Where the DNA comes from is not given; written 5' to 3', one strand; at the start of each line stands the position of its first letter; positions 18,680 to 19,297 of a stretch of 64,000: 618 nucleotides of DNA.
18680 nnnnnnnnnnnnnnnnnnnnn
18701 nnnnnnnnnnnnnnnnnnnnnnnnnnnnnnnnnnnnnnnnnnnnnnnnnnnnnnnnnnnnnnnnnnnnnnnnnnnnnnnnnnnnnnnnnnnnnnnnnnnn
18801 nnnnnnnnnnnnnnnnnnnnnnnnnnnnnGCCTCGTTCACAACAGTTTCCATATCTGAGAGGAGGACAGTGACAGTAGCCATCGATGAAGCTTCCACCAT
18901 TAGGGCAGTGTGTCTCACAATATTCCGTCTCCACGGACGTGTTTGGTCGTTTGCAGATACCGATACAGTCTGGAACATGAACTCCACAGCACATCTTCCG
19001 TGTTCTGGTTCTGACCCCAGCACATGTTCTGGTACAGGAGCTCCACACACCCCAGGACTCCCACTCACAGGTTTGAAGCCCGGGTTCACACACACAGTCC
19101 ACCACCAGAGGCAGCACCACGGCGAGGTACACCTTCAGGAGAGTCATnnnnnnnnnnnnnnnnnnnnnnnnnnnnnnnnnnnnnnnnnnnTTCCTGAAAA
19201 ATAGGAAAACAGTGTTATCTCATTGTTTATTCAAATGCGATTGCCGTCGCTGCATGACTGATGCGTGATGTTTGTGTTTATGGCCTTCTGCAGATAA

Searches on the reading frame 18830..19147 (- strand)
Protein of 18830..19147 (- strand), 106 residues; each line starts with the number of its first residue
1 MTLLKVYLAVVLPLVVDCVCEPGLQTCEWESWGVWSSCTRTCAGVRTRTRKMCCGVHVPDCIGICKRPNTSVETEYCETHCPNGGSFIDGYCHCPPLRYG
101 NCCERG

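Call 25: find_homologous_proteins(query=window:18830-19147:-)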
Query seq(106 aa): no candidate shares three 5-residue words with the query. No homologue found.
